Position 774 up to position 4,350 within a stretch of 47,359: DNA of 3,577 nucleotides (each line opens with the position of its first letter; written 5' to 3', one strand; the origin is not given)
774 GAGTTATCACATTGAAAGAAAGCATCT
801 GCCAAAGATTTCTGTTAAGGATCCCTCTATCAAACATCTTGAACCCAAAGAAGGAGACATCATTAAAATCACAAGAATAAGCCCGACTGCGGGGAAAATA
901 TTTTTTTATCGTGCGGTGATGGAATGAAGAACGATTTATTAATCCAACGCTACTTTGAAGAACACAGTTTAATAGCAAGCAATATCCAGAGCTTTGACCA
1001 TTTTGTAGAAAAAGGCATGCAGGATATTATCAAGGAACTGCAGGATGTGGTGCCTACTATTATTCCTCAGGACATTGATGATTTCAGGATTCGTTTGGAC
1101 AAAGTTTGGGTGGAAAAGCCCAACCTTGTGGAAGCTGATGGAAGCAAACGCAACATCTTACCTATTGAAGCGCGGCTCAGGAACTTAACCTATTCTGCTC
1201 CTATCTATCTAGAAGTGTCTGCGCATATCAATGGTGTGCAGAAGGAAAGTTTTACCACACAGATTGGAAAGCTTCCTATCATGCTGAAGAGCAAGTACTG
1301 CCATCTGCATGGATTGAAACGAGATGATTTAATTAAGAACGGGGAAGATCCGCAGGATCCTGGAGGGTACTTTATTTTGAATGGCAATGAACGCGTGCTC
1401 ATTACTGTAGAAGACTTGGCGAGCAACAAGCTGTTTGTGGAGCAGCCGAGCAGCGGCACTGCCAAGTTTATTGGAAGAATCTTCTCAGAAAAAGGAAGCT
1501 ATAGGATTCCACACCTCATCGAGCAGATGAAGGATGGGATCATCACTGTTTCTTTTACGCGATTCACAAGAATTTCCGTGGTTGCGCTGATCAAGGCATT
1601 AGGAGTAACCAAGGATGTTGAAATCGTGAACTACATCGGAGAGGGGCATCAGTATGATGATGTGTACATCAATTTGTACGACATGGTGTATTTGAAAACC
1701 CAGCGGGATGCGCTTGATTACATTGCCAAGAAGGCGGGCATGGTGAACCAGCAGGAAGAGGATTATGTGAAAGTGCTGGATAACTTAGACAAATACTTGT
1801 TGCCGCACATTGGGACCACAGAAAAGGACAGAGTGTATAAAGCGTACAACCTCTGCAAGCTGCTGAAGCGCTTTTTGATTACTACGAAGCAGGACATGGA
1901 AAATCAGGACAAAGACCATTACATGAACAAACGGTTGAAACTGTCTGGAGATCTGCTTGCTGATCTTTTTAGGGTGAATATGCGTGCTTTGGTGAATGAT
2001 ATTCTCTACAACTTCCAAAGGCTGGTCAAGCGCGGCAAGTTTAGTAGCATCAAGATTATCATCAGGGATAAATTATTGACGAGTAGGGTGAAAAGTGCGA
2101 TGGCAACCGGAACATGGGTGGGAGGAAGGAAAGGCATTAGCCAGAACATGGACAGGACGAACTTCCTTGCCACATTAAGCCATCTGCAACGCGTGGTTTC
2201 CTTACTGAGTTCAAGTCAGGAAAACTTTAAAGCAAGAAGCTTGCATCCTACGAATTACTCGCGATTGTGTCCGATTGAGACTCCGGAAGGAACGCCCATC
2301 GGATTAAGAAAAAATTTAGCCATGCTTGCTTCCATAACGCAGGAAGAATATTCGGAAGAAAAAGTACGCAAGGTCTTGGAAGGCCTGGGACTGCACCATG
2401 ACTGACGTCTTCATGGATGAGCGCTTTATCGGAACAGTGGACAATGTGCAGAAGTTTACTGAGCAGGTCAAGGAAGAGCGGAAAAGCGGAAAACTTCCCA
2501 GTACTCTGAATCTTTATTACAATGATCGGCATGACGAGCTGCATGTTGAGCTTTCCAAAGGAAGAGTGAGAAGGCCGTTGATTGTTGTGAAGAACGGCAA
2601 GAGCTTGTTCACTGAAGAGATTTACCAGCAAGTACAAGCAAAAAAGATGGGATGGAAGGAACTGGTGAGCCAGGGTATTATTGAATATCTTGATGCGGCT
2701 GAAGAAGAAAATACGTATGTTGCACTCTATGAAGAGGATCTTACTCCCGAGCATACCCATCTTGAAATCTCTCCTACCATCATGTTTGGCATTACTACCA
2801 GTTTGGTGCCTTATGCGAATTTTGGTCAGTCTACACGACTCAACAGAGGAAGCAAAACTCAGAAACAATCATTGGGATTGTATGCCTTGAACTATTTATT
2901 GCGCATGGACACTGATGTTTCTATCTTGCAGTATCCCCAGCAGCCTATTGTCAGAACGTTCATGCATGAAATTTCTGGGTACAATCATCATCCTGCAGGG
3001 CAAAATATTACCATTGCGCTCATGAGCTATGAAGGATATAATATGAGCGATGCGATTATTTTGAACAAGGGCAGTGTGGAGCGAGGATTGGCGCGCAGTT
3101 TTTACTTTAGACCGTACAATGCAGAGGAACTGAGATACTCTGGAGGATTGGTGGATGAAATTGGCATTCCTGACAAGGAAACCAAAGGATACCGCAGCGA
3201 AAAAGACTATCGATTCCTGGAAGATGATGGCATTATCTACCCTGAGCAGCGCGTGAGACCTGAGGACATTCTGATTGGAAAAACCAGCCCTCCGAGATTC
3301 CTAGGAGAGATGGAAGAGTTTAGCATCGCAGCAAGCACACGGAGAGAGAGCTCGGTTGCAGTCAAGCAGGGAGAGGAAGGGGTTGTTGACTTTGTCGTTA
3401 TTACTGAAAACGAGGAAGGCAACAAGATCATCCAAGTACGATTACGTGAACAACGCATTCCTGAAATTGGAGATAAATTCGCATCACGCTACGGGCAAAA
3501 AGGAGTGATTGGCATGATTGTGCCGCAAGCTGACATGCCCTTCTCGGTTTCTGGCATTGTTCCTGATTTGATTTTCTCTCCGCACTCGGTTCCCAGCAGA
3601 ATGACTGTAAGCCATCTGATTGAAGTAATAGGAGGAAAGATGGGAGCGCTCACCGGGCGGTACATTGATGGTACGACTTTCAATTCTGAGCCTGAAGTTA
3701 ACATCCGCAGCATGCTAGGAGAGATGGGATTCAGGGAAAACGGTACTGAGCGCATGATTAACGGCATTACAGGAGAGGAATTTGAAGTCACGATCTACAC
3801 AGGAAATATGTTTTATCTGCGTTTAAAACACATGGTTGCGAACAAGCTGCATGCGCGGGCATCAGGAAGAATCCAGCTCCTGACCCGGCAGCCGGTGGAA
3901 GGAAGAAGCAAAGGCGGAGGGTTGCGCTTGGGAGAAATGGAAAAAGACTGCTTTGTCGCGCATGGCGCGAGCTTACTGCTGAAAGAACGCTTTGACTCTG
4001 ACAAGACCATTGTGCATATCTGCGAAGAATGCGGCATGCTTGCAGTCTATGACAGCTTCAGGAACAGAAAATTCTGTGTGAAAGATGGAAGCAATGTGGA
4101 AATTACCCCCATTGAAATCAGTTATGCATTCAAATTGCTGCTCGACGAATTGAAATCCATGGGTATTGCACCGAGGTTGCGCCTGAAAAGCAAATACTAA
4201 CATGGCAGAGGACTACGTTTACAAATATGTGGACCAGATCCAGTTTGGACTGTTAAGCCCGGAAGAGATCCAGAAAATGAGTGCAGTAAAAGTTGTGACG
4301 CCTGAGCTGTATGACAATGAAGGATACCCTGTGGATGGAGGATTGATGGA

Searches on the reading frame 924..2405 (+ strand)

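Call 82: search_protein_families(library=pfam, proteins=[window:924-2405:+], max_evalue=0.0001)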
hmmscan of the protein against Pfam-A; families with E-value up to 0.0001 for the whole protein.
window:924-2405:+ (493 aa): 3 families
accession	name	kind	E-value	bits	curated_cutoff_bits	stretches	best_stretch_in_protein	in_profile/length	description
PF04563.20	RNA_pol_Rpb2_1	-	3.2e-50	170.9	28.2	1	16-386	2-202/203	RNA polymerase beta subunit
PF04565.21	RNA_pol_Rpb2_3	-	2.3e-23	82.6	21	1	407-471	1-68/68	RNA polymerase Rpb2, domain 3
PF04561.19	RNA_pol_Rpb2_2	-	4e-16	59.7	21.7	1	186-339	20-190/190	RNA polymerase Rpb2, domain 2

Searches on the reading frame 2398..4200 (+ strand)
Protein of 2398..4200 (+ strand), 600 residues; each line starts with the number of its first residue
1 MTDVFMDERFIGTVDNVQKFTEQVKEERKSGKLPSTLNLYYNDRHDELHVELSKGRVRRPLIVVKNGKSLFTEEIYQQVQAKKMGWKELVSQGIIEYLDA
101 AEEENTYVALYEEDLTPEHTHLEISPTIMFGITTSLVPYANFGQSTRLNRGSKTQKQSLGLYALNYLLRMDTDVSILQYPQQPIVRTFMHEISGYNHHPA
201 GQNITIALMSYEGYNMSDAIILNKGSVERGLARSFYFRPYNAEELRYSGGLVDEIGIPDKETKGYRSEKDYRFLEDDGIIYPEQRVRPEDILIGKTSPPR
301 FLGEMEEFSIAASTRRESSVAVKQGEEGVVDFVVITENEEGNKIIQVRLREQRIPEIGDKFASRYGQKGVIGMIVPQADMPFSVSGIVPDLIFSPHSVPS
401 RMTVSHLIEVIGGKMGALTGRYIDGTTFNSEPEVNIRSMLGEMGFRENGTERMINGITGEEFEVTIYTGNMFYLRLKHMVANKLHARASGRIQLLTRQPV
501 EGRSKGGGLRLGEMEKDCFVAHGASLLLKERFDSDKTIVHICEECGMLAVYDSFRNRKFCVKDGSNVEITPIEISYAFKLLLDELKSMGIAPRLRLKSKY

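Call 82: search_protein_families(library=pfam, proteins=[window:2398-4200:+], max_evalue=0.0001)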
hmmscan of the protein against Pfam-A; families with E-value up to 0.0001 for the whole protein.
window:2398-4200:+ (600 aa): 4 families
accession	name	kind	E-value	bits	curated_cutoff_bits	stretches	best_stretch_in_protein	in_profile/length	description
PF00562.33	RNA_pol_Rpb2_6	-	6e-125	417.7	23.4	1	134-505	2-373/373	RNA polymerase Rpb2, domain 6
PF04560.25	RNA_pol_Rpb2_7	-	5e-24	85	32.1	1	507-596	1-86/87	RNA polymerase Rpb2, domain 7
PF04566.18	RNA_pol_Rpb2_4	-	5e-13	49.4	28.7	1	4-65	1-62/62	RNA polymerase Rpb2, domain 4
PF04567.22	RNA_pol_Rpb2_5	-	8.1e-09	36.6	21.1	1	86-119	1-34/66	RNA polymerase Rpb2, domain 5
